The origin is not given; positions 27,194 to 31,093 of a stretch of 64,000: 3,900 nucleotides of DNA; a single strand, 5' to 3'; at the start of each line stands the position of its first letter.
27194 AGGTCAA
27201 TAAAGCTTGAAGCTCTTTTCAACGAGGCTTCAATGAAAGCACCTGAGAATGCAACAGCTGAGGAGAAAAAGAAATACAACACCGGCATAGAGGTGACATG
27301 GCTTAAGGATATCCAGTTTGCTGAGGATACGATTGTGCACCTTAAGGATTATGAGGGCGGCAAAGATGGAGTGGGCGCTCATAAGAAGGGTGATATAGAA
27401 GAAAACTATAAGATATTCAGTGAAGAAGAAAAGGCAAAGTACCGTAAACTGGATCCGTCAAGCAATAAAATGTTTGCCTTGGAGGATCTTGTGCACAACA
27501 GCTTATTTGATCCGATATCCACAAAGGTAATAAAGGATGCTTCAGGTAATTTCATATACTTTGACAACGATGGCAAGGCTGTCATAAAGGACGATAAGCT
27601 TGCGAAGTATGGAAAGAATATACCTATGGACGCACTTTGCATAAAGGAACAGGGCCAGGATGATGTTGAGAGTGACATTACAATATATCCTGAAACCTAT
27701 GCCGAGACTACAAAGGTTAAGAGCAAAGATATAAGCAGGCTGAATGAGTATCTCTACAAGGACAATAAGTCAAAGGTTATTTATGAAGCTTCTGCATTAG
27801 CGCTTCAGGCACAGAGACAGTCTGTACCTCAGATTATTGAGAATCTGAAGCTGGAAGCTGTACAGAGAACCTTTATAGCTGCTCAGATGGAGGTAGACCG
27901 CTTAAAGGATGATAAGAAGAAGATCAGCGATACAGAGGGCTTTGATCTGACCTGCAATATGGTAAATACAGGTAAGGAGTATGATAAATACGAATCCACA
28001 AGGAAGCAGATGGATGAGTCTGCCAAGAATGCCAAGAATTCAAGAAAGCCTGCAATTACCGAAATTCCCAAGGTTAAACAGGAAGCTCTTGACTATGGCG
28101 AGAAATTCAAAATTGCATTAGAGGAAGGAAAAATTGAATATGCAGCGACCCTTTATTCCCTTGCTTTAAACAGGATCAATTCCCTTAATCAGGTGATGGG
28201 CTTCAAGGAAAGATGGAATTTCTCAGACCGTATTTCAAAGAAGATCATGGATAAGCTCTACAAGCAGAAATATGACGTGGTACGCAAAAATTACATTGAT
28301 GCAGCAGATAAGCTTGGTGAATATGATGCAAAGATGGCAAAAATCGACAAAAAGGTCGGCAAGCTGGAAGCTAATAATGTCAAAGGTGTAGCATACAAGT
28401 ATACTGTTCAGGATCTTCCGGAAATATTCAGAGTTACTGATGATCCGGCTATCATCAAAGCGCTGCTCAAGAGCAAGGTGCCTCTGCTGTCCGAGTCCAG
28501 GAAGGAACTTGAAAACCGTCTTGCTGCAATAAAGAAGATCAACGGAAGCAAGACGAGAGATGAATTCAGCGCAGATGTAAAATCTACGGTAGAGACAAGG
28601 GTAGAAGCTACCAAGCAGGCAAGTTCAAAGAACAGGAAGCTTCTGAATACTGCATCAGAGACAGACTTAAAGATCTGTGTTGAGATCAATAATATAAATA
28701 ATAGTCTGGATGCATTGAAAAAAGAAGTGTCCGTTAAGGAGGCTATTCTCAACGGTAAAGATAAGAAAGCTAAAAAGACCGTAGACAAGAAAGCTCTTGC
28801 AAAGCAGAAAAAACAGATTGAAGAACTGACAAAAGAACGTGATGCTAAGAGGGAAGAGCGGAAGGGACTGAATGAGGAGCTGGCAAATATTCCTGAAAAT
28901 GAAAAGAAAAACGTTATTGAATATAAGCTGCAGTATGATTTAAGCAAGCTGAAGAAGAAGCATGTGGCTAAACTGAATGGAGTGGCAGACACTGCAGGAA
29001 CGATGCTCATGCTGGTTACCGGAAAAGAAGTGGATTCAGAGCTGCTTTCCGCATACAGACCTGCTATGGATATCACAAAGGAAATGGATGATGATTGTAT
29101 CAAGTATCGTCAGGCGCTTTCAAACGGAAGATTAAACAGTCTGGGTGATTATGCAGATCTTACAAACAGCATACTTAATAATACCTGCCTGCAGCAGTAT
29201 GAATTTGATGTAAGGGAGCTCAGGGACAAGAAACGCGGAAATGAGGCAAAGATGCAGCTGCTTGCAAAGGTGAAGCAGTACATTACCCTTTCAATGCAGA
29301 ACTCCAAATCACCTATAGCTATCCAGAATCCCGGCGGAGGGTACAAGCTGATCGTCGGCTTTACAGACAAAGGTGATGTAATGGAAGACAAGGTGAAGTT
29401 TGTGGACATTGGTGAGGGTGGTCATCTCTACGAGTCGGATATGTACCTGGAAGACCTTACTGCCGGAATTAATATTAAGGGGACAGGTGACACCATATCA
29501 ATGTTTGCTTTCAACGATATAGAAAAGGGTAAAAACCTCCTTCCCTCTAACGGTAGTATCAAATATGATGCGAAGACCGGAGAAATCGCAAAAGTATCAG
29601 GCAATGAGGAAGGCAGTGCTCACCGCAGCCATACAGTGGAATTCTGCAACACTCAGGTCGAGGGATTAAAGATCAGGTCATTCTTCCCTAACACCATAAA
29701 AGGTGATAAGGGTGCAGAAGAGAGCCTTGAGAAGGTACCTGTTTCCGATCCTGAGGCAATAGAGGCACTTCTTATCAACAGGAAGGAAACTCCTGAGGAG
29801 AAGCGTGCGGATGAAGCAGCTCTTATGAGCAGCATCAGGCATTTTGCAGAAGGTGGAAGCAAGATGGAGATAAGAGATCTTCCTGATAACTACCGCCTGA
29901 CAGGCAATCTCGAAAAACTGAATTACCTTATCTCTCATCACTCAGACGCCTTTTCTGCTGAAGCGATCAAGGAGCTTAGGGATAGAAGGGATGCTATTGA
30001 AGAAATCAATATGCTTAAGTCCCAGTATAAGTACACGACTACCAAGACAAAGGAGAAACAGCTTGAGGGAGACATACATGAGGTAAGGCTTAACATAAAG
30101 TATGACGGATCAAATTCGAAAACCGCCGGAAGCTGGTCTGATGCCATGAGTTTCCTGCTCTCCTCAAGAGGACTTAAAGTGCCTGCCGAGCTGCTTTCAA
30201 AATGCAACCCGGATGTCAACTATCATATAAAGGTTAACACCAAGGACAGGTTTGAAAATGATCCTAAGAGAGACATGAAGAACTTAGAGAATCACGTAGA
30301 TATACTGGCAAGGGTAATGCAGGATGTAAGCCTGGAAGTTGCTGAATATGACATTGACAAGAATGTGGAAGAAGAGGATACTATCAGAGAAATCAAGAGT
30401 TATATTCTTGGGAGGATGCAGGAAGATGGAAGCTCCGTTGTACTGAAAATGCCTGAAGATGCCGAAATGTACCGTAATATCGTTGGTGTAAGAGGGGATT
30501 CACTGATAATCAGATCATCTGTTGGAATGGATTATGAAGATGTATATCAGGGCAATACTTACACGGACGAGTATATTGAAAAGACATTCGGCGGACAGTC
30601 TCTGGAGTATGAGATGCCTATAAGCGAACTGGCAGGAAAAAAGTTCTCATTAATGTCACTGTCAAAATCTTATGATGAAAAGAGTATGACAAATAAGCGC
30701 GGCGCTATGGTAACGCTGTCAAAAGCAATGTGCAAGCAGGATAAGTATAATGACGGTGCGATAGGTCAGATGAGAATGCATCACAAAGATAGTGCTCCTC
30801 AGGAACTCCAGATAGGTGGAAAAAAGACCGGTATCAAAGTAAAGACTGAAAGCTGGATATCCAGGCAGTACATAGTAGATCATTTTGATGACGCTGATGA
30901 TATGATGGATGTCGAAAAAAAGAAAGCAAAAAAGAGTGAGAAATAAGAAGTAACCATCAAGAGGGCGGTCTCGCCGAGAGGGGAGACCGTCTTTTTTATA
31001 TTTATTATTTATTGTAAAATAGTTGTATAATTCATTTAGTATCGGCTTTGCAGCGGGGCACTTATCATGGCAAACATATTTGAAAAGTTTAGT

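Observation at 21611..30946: Two-gene operon in the flagellar neighbourhood: a degenerate GNAT-like protein and a 2829-aa ORFan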

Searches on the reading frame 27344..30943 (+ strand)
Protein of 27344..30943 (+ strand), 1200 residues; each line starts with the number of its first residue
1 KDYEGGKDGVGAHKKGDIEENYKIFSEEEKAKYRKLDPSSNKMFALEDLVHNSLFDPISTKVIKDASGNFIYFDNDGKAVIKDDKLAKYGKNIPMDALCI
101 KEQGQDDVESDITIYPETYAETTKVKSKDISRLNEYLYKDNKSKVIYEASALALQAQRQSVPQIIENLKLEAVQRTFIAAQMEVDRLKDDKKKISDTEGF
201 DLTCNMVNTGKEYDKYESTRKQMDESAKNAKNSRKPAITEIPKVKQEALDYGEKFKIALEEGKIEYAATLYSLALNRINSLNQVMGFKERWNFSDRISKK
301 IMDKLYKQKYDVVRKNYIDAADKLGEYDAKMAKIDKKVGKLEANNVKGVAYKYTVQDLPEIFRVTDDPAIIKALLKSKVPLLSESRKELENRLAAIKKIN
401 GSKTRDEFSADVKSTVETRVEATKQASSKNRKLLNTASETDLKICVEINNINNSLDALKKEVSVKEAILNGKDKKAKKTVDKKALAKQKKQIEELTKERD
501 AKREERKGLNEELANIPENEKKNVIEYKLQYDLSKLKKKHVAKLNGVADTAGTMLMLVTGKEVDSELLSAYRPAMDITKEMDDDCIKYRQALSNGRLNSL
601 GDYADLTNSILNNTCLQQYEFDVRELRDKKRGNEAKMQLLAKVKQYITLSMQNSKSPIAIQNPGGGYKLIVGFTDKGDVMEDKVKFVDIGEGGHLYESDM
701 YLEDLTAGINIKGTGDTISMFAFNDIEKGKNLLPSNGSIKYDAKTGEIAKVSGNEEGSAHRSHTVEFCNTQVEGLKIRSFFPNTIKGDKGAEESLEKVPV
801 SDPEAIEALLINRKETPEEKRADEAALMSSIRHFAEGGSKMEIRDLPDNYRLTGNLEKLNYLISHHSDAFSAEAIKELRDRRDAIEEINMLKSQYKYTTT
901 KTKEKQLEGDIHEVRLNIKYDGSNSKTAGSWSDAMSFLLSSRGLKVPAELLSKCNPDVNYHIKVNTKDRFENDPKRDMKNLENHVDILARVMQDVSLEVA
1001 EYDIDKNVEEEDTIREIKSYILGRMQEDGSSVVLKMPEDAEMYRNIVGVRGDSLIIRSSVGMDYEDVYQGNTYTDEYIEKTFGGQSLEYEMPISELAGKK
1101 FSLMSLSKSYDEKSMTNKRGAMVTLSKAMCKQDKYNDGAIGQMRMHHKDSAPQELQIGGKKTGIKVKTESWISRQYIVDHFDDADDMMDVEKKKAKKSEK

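Call 38: search_protein_representatives(protein=window:27344-30943:+)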
Query: 1200 residues. Proteins with E-value up to 0.001 (for the whole library): 3; up to 1e-10: 2; up to 1e-30: 1. The best 3 are listed.
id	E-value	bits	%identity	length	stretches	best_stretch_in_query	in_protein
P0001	0.0e+00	2568.8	88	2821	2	1-1200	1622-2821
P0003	4.4e-26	107.7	50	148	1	993-1110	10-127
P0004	5.5e-04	34.5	23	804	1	846-996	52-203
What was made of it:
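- phmmer E = 5.5e-4 against 1.84 billion proteins (call 38).
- Tried and rejected: The exhaustive representative search (call 38) is the reliable negative.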

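Call 42: search_protein_families(library=pfam, proteins=[P0004, P0003], max_evalue=10)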
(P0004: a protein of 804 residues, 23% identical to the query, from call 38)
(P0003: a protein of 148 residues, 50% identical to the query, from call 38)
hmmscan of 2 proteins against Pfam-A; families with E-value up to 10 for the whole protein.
P0004 (804 aa): 1 family
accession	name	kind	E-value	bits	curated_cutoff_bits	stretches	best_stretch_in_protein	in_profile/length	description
PF00186.24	DHFR_1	-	0.16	12.1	25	1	586-648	41-102/159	Dihydrofolate reductase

P0003 (148 aa): 0 families

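Call 43: search_solved_structures(query=P0004, max_evalue=10)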
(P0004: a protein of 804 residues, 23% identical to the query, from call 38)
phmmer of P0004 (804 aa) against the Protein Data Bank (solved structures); distinct sequences matched with E-value up to 10: 0.

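Call 44: find_encoding_contigs(protein=P0004, flank=10000)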
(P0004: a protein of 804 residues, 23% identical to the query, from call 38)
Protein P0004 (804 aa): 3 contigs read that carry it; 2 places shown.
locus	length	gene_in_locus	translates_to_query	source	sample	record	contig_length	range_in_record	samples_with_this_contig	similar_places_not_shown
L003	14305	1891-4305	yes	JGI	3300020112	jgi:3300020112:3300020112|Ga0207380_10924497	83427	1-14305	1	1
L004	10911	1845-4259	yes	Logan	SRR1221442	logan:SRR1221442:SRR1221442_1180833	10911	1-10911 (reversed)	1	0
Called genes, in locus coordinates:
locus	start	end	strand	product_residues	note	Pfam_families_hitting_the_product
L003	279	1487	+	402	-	PF00196:GerE (weak)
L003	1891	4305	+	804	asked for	-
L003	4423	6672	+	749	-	-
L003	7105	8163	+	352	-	-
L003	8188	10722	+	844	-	-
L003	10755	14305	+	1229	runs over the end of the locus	PF01935:DUF87, PF19044:P-loop_TraG, PF12846:AAA_10 (weak)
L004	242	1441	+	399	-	PF00196:GerE (weak)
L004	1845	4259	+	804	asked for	-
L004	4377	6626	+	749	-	-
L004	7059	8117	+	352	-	-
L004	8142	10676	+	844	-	-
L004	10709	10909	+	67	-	?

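Call 45: find_encoding_contigs(protein=P0003, flank=10000)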
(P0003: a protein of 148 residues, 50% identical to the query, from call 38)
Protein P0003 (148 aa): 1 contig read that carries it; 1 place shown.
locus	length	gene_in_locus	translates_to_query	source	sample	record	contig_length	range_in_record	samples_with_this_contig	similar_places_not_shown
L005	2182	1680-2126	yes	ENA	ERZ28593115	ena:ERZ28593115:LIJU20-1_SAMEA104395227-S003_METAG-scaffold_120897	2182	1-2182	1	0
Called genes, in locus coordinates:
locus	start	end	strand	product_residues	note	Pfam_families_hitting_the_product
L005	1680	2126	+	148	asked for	-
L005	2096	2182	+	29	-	?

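Call 63: search_protein_families(library=phrogs, proteins=[P0004], max_evalue=0.01)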
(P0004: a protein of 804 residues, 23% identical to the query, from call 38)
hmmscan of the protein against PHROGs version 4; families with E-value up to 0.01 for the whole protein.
P0004 (804 aa): 0 families

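Call 64: search_protein_families(library=padloc, proteins=[P0004], max_evalue=0.01)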
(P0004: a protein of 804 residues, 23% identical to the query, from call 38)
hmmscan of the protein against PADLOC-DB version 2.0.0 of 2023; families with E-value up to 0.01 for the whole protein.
P0004 (804 aa): 0 families

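Call 85: search_protein_families(library=pfam, proteins=[L003:279-1487:+, L003:4423-6672:+, L003:7105-8163:+, L003:8188-10722:+, L003:10755-14303:+], max_evalue=0.01)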
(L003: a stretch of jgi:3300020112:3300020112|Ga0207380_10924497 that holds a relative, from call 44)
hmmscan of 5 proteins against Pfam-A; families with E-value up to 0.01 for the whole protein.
L003:279-1487:+ (402 aa): 2 families
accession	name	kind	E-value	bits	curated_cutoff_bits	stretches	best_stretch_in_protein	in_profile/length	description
PF00196.25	GerE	-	9e-06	25.7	23.5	1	338-389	2-53/57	Bacterial regulatory proteins, luxR family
PF12728.13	HTH_17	-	0.00022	21.9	27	0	6-47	1-41/51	Helix-turn-helix domain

L003:4423-6672:+ (749 aa): 0 families

L003:7105-8163:+ (352 aa): 0 families

L003:8188-10722:+ (844 aa): 0 families

L003:10755-14303:+ (1183 aa): 9 families
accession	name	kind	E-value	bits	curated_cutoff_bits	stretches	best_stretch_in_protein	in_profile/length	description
PF19044.6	P-loop_TraG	-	9.9e-18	64.4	25.8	1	496-831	1-315/413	TraG P-loop domain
PF01935.23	DUF87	-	2.1e-10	41.5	23.2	1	501-620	8-125/220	Helicase HerA, central domain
PF12846.13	AAA_10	-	1.1e-08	35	27.5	1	518-568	19-69/362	AAA-like domain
PF04851.21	ResIII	-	6.7e-05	23.3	22.5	0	690-779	73-144/164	Type III restriction enzyme, res subunit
PF13401.12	AAA_22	-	9.7e-05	23.1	27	0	521-568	6-55/130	AAA domain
PF00270.35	DEAD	-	0.00011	22.4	26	0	521-577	15-71/167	DEAD/DEAH box helicase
PF01580.24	FtsK_SpoIIIE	-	0.00021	21.3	24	1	505-557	29-80/221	FtsK/SpoIIIE family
PF25199.1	nSTAND_NTPase5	-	0.00056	20.2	34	0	512-562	33-84/145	Novel STAND NTPase 5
PF02534.20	T4SS-DNA_transf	-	0.0038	16.6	20.1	0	791-850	326-383/468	Type IV secretory system Conjugative DNA transfer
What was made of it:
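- The remote relative P0004 is not near flagellar genes (calls 44, 85). P0004 lies beside a TraG/VirB4-like ATPase (calls 44, 85).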

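Call 110: search_dna_similar(query=P0004, collection=plasmids, mode=protein, max_evalue=0.01, max_rows=10)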
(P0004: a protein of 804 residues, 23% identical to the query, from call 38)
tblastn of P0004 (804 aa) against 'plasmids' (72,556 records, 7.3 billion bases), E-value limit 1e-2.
No match.

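Call 124: search_protein_families(library=pfam, proteins=[L018:10871-19435:+, L018:10001-10822:+, L018:1266-9746:+], max_evalue=0.1)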
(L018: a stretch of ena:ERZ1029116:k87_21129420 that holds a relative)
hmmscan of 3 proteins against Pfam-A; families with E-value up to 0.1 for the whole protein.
L018:10871-19435:+ (2855 aa): 1 family
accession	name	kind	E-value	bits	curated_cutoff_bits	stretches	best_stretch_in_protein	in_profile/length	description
PF23879.1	DUF7232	-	0.064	14.2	27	0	106-130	41-65/79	Family of unknown function (DUF7232)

L018:10001-10822:+ (274 aa): 2 families
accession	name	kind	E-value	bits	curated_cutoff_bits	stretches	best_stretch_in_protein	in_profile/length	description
PF18506.7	RelB-like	-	0.029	14.6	27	1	99-121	20-42/62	RelB Antitoxin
PF10281.14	Ish1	-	0.072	13.9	26.6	0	102-117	5-20/37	Putative nuclear envelope organisation protein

L018:1266-9746:+ (2827 aa): 0 families

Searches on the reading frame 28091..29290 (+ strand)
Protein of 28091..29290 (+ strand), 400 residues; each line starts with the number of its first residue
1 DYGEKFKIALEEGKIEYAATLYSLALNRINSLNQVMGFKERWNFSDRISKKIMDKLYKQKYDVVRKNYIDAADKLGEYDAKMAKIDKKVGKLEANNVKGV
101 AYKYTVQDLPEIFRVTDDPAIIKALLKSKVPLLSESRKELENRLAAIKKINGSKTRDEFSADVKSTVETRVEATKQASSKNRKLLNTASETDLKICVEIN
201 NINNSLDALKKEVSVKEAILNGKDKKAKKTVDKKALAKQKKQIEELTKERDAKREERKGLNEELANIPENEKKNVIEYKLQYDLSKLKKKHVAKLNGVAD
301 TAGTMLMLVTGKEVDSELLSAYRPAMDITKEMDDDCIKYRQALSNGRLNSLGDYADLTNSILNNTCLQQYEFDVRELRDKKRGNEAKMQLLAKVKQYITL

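Call 90: search_protein_families(library=pfam, proteins=[window:28091-29290:+], max_evalue=1)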
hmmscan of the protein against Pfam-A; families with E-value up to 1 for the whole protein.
window:28091-29290:+ (400 aa): 2 families
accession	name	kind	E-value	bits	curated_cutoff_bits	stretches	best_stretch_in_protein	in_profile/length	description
PF16113.10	ECH_2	-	0.092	12.7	27.2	0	124-224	197-300/335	Enoyl-CoA hydratase/isomerase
PF01988.24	VIT1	-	0.41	10.9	28.1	1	248-307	58-119/214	VIT family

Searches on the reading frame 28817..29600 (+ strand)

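Call 42: search_protein_families(library=pfam, proteins=[window:28817-29600:+], max_evalue=10)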
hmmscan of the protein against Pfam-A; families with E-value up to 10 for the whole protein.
window:28817-29600:+ (261 aa): 4 families
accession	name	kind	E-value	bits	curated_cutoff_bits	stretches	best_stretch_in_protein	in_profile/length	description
PF08411.15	Exonuc_X-T_C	-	0.035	13.7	27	1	122-156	233-267/269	Exonuclease C-terminal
PF06436.16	Pneumovirus_M2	-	0.06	13.3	25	1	122-167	73-118/159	Pneumovirus matrix protein 2 (M2)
PF01988.24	VIT1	-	0.28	11.4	28.1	1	6-65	58-119/214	VIT family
PF16111.11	DUF4829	-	0.4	11.9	25.5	1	11-57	53-98/119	Domain of unknown function (DUF4829)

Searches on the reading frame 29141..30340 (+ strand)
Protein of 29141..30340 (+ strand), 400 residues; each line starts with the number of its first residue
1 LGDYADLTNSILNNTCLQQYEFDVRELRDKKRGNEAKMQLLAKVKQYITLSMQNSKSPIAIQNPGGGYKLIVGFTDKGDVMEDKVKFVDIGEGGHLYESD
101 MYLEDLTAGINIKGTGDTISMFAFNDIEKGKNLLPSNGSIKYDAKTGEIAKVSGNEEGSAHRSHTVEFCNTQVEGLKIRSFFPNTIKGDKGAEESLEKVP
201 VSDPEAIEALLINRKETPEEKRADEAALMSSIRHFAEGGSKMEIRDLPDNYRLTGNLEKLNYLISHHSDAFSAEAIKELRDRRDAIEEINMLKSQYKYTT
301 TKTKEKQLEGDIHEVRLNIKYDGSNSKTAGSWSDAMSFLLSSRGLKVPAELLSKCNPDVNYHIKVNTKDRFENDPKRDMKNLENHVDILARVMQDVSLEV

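Call 90: search_protein_families(library=pfam, proteins=[window:29141-30340:+], max_evalue=1)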
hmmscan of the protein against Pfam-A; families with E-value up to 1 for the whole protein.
window:29141-30340:+ (400 aa): 1 family
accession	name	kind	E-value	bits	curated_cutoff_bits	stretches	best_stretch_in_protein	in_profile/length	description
PF06436.16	Pneumovirus_M2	-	0.076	12.9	25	1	15-59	74-118/159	Pneumovirus matrix protein 2 (M2)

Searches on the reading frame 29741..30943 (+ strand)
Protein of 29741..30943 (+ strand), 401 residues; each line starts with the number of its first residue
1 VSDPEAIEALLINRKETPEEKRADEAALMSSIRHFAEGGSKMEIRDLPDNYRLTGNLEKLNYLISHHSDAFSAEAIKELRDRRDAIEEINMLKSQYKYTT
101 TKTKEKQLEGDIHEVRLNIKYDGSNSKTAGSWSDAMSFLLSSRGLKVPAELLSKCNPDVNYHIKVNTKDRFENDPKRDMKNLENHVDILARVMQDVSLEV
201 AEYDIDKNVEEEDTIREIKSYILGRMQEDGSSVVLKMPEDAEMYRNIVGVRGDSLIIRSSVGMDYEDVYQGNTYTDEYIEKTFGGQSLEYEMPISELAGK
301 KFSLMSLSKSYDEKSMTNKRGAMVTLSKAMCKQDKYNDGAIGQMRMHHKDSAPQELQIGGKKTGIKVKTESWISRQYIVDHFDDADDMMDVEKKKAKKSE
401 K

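Call 42: search_protein_families(library=pfam, proteins=[window:29960-30943:+], max_evalue=10)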
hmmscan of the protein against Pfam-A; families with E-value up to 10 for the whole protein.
window:29960-30943:+ (328 aa): 0 families

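Call 72: predict_structure(alignment_id=A6)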
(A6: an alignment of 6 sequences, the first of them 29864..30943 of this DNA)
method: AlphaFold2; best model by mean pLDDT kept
length: 360 residues; sequences in the alignment: 6
mean_pLDDT: 51.9   pTM: 0.59
mean pLDDT of the five models: 51.9, 49.8, 49.5, 47.6, 47.2
residues with pLDDT >= 90: 0; 70-90: 52; 50-70: 142; < 50: 166
segments of 3 or more residues with pLDDT < 50: 1-14, 54-88, 116-137, 219-246, 270-311, 317-319, 339-360
pLDDT, mean of each block of 10 residues (from residue 1): 40 56 62 60 62 42 31 31 36 69 61 50 32 45 64 69 64 71 63 74 69 65 31 31 46 77 73 39 39 33 41 50 62 53 37 39
secondary structure, 60 per line:
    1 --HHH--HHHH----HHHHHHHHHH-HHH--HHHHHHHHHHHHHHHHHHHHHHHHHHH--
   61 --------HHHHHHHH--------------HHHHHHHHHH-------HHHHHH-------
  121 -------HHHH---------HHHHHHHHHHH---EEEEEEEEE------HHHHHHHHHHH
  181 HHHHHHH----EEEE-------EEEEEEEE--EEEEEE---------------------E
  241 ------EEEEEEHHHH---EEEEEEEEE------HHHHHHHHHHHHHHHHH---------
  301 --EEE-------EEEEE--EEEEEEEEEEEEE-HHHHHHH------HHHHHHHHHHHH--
elements in order: H8-11 H16-25 H32-58 H69-76 H91-100 H108-113 H128-131 H141-151 E155-163 H170-187 E192-195 E203-210 E213-218 E247-252 H253-256 E260-268 H275-291 E303-305 E313-317 E320-332 H334-340 H347-358
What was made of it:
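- On C39 / clan CA peptidase, tested on the modules: The AF2 model of module 3 has pLDDT 52 and pTM 0.59 (call 72).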

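Call 74: fold_search(model_id=the predicted structure, library=pdb)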
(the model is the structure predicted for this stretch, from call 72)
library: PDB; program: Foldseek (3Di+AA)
matches with E <= 10: 213; with E <= 0.001: 0
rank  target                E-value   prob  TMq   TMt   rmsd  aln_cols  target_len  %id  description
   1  9r6b_I                2.4e-01  0.06  0.09  0.06  19.9       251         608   11  CPS secretion pathway Wza-Wzc (Conf 4) (released 2026-03-04)
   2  4odk_A                3.2e-01  0.07  0.09  0.16  14.1       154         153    9  Structure of SlyD from Thermus thermophilus in complex with T1 peptide (released 2015-01-14)
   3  4odl_A                5.0e-01  0.04  0.09  0.15  14.3       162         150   10  Structure of SlyD from Thermus thermophilus in complex with S2 peptide (released 2015-01-14)
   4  3cgm                  5.9e-01  0.03  0.08  0.14  13.9       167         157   10  Crystal structure of thermophilic SlyD (released 2009-03-10)
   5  4odm_B                6.6e-01  0.04  0.09  0.15  13.4       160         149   11  Structure of SlyD from Thermus thermophilus in complex with S2-W23A peptide (released 2015-01-14)
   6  6zm9                  7.4e-01  0.06  0.11  0.23  16.3       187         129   10  PHAGE SAM LYASE IN COMPLEX WITH S-METHYL-5'-THIOADENOSINE (released 2021-02-24)
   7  4odo_C                7.8e-01  0.03  0.08  0.14  14.2       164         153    9  Structure of SlyD from Thermus thermophilus in complex with FK506 (released 2015-01-14)
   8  4odm_C                8.2e-01  0.03  0.08  0.14  13.9       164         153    9  Structure of SlyD from Thermus thermophilus in complex with S2-W23A peptide (released 2015-01-14)
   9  4odo_B                8.2e-01  0.03  0.09  0.14  13.9       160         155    9  Structure of SlyD from Thermus thermophilus in complex with FK506 (released 2015-01-14)
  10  8x8v                  8.2e-01  0.02  0.08  0.13  18.7       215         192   10  Crystal structure of Cypovirus Polyhedra mutant fused with c-Myc fragment (released 2024-06-05)
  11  5a9b                  8.2e-01  0.02  0.09  0.10  22.2       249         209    9  Crystal structure of Bombyx mori CPV1 polyhedra base domain deleted mutant (released 2015-09-02)
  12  8fkr_LE               8.7e-01  0.10  0.11  0.28  18.3       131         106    9  Human nucleolar pre-60S ribosomal subunit (State B1) (released 2023-07-12)
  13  4odm_A                8.7e-01  0.03  0.08  0.15  13.9       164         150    9  Structure of SlyD from Thermus thermophilus in complex with S2-W23A peptide (released 2015-01-14)
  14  6icl                  9.2e-01  0.06  0.12  0.13  16.0       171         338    9  Pseudomonas putida CBB5 NdmB (released 2019-09-04)
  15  3v10_A                9.7e-01  0.04  0.09  0.10  14.4       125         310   12  Crystal structure of the collagen binding domain of Erysipelothrix rhusiopathiae surface protein RspB (released 2012-10-24)
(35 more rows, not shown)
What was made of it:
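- On C39 / clan CA peptidase, tested on the modules: The ComA C39 domain gives TM 0.56 (on the target) and probability 0.25 (call 74).
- Closest known: C39 bacteriocin-processing peptidase domains, and the degenerate C39-like domain. Same: The best structural match by TM-score is the ComA C39 domain (call 74).
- The highest-TM PDB match of the module 3 model is the ComA C39 peptidase domain 5xe8_A (TM 0.56 on the target, probability 0.25) (call 74).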

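Call 90: search_protein_families(library=pfam, proteins=[window:29741-30943:+], max_evalue=1)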
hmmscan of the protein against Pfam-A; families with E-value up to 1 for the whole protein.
window:29741-30943:+ (401 aa): 1 family
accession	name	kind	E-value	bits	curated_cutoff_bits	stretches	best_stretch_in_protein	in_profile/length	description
PF14321.11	DUF4382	-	0.15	12.7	25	0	75-170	38-112/136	Domain of unknown function (DUF4382)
